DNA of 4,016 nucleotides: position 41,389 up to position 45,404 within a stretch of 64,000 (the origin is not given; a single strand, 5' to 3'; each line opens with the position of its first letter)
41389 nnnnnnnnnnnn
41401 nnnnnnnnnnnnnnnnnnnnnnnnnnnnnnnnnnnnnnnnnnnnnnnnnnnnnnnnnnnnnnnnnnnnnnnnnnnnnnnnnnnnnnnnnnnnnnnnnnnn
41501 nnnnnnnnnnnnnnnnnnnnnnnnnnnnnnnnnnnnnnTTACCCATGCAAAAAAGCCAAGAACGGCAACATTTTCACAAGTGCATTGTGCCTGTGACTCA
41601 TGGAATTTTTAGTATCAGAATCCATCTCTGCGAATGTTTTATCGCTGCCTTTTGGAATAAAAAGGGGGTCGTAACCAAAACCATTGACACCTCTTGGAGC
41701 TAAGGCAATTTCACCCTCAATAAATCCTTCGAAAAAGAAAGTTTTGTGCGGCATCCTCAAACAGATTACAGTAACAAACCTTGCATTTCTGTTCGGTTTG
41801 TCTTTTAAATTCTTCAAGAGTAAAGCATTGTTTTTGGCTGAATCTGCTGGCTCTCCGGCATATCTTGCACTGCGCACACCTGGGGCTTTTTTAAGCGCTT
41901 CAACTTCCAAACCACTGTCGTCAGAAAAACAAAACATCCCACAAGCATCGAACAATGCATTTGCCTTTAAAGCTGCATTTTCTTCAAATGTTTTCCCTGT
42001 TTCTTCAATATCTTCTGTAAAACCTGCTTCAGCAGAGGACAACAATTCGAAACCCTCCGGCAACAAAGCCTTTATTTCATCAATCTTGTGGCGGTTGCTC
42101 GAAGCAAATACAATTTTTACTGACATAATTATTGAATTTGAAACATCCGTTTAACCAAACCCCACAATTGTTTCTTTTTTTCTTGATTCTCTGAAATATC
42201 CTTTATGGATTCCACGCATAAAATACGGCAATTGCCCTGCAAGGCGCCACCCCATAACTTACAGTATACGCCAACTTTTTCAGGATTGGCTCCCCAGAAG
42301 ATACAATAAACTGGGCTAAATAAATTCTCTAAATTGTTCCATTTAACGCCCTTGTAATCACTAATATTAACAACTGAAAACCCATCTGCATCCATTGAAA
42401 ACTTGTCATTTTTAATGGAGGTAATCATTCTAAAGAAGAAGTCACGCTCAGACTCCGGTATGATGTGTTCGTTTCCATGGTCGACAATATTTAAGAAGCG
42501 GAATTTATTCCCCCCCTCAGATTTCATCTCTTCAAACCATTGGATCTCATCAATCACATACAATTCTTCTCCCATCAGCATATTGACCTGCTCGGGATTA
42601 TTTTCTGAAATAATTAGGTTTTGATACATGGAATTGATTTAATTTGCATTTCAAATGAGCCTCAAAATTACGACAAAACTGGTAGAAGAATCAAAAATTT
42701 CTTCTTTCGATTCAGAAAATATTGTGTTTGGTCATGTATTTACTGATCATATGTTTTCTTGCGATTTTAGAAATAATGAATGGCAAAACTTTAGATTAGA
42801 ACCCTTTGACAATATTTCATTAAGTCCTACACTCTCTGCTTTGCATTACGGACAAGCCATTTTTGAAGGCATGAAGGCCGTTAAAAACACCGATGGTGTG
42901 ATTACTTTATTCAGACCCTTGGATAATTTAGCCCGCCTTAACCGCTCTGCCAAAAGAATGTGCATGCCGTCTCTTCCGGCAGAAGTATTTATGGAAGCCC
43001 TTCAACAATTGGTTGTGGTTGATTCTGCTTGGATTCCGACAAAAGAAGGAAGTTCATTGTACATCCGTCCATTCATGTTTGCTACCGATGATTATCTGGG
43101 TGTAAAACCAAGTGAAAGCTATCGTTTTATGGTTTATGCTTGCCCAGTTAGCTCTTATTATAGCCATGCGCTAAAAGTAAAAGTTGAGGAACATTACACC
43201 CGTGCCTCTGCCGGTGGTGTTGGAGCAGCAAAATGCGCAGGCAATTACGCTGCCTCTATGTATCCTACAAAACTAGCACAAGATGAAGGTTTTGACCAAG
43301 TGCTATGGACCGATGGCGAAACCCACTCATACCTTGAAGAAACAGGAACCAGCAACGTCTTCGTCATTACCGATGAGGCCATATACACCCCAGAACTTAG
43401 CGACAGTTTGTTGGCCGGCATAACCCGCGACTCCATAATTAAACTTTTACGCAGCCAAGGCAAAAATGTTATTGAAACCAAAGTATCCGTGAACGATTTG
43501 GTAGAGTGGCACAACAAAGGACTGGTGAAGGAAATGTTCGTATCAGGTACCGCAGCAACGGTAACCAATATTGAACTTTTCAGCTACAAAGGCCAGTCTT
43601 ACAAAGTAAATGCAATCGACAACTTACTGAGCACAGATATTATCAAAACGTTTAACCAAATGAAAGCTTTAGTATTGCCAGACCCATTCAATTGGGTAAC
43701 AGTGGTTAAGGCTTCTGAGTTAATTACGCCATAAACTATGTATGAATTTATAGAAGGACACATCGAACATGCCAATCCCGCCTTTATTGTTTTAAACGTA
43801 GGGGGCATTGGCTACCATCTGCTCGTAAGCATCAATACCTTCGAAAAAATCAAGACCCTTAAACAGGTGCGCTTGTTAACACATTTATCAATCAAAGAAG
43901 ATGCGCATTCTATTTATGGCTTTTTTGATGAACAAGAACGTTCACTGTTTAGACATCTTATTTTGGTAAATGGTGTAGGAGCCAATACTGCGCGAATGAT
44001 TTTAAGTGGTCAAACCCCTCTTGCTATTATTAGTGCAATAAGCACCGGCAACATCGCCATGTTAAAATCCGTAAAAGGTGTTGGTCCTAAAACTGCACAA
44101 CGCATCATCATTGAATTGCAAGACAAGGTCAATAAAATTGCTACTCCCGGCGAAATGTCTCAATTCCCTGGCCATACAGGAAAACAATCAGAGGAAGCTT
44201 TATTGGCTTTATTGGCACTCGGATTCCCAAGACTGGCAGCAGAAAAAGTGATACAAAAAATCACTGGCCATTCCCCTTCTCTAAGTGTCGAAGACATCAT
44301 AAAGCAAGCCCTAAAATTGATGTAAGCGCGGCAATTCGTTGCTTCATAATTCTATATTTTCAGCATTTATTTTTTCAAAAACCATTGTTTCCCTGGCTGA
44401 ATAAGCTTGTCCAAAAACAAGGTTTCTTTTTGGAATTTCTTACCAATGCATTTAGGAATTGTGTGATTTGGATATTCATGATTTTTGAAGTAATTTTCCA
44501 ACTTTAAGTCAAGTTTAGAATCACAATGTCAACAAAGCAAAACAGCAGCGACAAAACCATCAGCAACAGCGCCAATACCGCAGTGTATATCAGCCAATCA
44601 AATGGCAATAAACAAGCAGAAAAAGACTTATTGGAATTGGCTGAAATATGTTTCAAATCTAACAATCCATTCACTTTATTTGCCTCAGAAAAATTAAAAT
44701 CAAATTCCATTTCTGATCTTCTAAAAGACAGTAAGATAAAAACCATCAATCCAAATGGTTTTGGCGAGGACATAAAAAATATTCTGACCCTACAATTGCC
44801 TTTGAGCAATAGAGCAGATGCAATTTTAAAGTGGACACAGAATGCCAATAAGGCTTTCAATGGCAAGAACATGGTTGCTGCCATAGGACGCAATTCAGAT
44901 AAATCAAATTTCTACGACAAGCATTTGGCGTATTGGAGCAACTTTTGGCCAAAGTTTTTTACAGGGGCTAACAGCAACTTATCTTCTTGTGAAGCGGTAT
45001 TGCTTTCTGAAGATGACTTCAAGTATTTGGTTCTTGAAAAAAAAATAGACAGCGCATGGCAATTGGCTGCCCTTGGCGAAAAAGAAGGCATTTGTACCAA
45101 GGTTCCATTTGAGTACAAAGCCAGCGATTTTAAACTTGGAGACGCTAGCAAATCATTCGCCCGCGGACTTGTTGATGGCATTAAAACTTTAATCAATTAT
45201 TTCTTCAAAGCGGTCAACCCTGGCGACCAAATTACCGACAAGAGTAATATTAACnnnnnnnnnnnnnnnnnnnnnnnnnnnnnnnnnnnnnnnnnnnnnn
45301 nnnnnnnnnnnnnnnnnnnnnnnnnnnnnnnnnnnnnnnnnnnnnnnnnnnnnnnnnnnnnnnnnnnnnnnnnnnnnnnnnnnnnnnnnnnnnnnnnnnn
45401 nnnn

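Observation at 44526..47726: Unusual single-polypeptide fusion: polysaccharide-export (Wza-like) module, GT-C glycosyltransferase-like core and TPR repeats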

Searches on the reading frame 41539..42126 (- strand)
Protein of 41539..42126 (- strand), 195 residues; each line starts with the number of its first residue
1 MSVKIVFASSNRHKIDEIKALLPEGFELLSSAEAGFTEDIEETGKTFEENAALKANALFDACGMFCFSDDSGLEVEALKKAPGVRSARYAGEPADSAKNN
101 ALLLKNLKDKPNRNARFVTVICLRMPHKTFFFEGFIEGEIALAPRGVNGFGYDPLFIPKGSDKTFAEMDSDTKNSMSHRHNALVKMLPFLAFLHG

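Call 6: search_protein_families(library=pfam, proteins=[window:41539-42126:-], max_evalue=0.001)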
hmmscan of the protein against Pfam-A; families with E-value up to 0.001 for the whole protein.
window:41539-42126:- (195 aa): 1 family
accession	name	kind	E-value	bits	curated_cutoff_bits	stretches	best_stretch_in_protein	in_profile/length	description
PF01725.21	Ham1p_like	-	2.3e-64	217.1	22.5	1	5-188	1-185/186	Ham1 family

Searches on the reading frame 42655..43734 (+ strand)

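Call 6: search_protein_families(library=pfam, proteins=[window:42655-43734:+], max_evalue=0.001)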
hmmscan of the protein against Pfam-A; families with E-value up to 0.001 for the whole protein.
window:42655-43734:+ (359 aa): 1 family
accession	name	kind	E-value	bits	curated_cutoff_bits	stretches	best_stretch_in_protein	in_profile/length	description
PF01063.24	Aminotran_4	-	1e-31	111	28.5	1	69-306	2-220/223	Amino-transferase class IV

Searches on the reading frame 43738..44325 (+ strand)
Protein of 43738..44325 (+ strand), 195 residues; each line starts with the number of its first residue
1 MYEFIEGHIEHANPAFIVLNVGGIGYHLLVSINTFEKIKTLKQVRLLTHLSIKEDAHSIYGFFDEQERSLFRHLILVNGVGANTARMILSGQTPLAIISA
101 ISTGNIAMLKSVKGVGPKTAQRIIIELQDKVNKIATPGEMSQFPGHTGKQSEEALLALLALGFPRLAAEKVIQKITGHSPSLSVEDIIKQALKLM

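Call 6: search_protein_families(library=pfam, proteins=[window:43738-44325:+], max_evalue=0.001)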
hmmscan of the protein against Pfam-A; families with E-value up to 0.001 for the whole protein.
window:43738-44325:+ (195 aa): 6 families
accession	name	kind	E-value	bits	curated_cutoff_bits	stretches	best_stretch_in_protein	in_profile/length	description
PF01330.27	RuvA_N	-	1.5e-18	67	23.6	1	1-61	1-61/61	RuvA N terminal domain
PF14520.12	HHH_5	-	3.2e-14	53.6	27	1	71-129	1-57/57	Helix-hairpin-helix domain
PF07499.19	RuvA_C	-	3.4e-13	50.3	24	1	151-195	3-46/47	RuvA, C-terminal domain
PF00633.29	HHH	-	7e-08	32.4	24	1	101-124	5-28/30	Helix-hairpin-helix motif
PF21176.3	RecR_HhH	-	0.00083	19.6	27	0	107-126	6-25/45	RecR, helix-hairpin-helix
PF12826.13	HHH_2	-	0.00091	19.8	27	0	80-128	11-56/64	Helix-hairpin-helix motif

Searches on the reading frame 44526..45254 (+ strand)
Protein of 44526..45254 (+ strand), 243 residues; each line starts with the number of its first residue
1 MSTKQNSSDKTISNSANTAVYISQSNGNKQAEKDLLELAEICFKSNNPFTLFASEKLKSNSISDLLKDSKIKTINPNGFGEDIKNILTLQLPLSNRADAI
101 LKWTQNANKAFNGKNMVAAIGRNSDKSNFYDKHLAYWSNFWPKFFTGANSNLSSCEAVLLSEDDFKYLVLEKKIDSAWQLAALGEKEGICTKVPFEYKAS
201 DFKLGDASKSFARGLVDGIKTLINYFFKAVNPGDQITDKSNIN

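Call 32: predict_structure(alignment_id=A4)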
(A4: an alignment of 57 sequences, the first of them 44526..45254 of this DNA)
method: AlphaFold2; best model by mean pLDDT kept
length: 243 residues; sequences in the alignment: 57
mean_pLDDT: 84.6   pTM: 0.80
mean pLDDT of the five models: 84.6, 83.9, 82.8, 81.6, 76.7
residues with pLDDT >= 90: 122; 70-90: 90; 50-70: 16; < 50: 15
segments of 3 or more residues with pLDDT < 50: 1-15
pLDDT, mean of each block of 10 residues (from residue 1): 40 60 93 94 85 90 89 78 89 92 93 93 89 91 90 91 91 91 91 90 85 88 81 64 56
secondary structure, 60 per line:
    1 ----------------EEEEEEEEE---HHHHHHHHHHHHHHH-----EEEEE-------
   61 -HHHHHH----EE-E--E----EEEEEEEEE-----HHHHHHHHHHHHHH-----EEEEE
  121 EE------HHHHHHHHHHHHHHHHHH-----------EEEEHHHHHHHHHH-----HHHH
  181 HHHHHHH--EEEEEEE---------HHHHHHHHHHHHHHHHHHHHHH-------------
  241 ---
elements in order: E17-25 H29-43 E49-53 H62-67 E83-91 H97-110 E116-122 H129-146 E158-161 H162-171 H177-187 E190-196 H206-227

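Call 35: fold_search(model_id=the predicted structure, library=pdb)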
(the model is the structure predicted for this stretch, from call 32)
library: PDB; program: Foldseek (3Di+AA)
matches with E <= 10: 909; with E <= 0.001: 81
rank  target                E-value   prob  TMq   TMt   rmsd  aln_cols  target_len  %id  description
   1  8vxh_A                8.2e-08  1.00  0.48  0.40   7.1       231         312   16  Cryo-EM Structure of the Glycosyltransferase ArnC from Salmonella enterica in the Apo State Determined on Talos Arctic (released 2025-02-05)
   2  9b77_A                1.5e-07  1.00  0.47  0.39   7.4       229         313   14  Cryo-EM Structure of the Glycosyltransferase ArnC from Salmonella enterica in the Apo State Determined on Krios micros (released 2025-02-05)
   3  9bhc_A                2.4e-07  1.00  0.48  0.40   7.1       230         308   16  Salmonella undecaprenyl-phosphate 4-deoxy-4-formamido-L-arabinose transferase (ArnC) (released 2025-02-12)
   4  9hwj_A                4.4e-07  1.00  0.45  0.38  11.7       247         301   11  Structure of Undecaprenyl-phosphate 4-deoxy-4-formamido-L-arabinose transferase embedded in nanodisc (released 2026-01-14)
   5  9nyf_A                4.7e-07  1.00  0.48  0.40   7.0       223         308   13  Cryo-EM structure of the glycosyltransferase GtrB (tetramer volume) (released 2025-12-17)
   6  9asc_A                4.7e-07  1.00  0.45  0.37   7.7       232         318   14  Cryo-EM Structure of the Glycosyltransferase ArnC from Salmonella enterica in the UDP-bound State Determined on Talos  (released 2025-02-05)
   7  9bhc_B                6.1e-07  1.00  0.49  0.41   7.1       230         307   16  Salmonella undecaprenyl-phosphate 4-deoxy-4-formamido-L-arabinose transferase (ArnC) (released 2025-02-12)
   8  9bhe_A                8.8e-07  1.00  0.48  0.39   7.7       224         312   15  Salmonella undecaprenyl-phosphate 4-deoxy-4-formamido-L-arabinose transferase (ArnC) bound to UDP (released 2025-02-12)
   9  9nyc_A                1.6e-06  1.00  0.49  0.40   6.9       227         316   13  Cryo-EM structure of the glycosyltransferase GtrB in the substrate-bound state (released 2025-12-17)
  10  5eke_C                2.6e-06  1.00  0.44  0.37   8.2       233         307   12  Structure of the polyisoprenyl-phosphate glycosyltransferase GtrB (F215A mutant) (released 2016-01-06)
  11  5mm1                  3.7e-06  1.00  0.49  0.37   6.5       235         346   14  Dolichyl phosphate mannose synthase in complex with GDP and dolichyl phosphate mannose (released 2017-08-09)
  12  5ekp_C                4.0e-06  1.00  0.43  0.36   8.2       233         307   12  Structure of the polyisoprenyl-phosphate glycosyltransferase GtrB (WT) (released 2016-01-06)
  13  9bhe_B                4.8e-06  1.00  0.47  0.39   7.6       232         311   16  Salmonella undecaprenyl-phosphate 4-deoxy-4-formamido-L-arabinose transferase (ArnC) bound to UDP (released 2025-02-12)
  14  9nyd_A                5.5e-06  1.00  0.50  0.41   7.2       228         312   13  Cryo-EM structure of the glycosyltransferase GtrB in the pre-catalysis and product-bound state (released 2025-12-17)
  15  9nyd_B                5.8e-06  1.00  0.47  0.40   6.9       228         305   13  Cryo-EM structure of the glycosyltransferase GtrB in the pre-catalysis and product-bound state (released 2025-12-17)
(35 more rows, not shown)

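Call 62: search_solved_structures(query=A5, max_evalue=10, show_alignments=2)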
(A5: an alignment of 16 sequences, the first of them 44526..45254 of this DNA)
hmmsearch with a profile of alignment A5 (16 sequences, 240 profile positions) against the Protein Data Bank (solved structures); distinct sequences matched with E-value up to 10: 2.
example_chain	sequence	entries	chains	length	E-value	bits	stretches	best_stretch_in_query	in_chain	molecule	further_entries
3a5f_A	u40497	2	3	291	0.19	14.5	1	22-104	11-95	Dihydrodipicolinate synthase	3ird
5bpz_A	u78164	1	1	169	0.71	12.6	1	61-105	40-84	Anapc5 protein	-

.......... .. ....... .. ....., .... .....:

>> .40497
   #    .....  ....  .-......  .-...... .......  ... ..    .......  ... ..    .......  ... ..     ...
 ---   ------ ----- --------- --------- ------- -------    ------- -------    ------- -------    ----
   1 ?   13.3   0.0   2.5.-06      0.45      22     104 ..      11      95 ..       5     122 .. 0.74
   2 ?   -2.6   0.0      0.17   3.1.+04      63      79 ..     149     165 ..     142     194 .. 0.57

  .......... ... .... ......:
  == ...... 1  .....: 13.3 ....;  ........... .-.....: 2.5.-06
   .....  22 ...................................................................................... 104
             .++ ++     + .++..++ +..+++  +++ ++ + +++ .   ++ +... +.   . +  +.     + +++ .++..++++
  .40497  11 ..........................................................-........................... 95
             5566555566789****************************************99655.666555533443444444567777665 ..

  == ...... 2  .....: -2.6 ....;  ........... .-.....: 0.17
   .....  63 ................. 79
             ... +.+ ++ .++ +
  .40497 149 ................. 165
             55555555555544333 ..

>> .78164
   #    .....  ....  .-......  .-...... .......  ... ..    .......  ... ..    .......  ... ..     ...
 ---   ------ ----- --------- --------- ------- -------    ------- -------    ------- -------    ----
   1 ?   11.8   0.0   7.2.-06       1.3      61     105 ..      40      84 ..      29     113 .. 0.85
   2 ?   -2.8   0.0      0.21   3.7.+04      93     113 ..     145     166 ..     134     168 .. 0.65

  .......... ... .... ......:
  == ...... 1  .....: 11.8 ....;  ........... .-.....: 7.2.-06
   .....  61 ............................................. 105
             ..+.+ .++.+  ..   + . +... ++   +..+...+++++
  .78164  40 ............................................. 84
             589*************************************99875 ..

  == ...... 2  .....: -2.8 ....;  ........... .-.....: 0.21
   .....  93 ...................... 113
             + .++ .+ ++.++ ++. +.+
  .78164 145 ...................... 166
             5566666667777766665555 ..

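Call 63: search_protein_families(library=pfam, alignment_id=A5, max_evalue=1)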
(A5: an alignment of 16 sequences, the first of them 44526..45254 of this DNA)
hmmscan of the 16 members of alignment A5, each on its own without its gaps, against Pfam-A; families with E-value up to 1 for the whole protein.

A. member 1, window:44526-45254:+ (243 aa): 0 families

B. families by the number of members that match (of 16 scanned): 11 families
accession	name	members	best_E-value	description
PF16239.10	DUF4898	1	0.00013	Domain of unknown function (DUF4898)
PF24090.1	DUF7375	1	0.005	Family of unknown function (DUF7375)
PF12409.13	P5-ATPase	1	0.03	P5-type ATPase cation transporter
PF14651.12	Lipocalin_7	1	0.04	Lipocalin / cytosolic fatty-acid binding protein family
PF14050.11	Nudc_N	1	0.072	N-terminal conserved domain of Nudc.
PF10354.15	BMT5-like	1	0.11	rRNA (uridine-N3-)-methyltransferase BTM5-like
PF25408.1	AAA_lid_NAV1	1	0.13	NAV1-like, AAA+ ATPase lid domain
PF12095.13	CRR7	1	0.16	Protein CHLORORESPIRATORY REDUCTION 7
PF01053.26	Cys_Met_Meta_PP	1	0.2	Cys/Met metabolism PLP-dependent enzyme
PF08136.16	SRA_like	1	0.29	Ribosome hibernation factor SRA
PF19070.5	DUF5766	1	0.65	Family of unknown function (DUF5766)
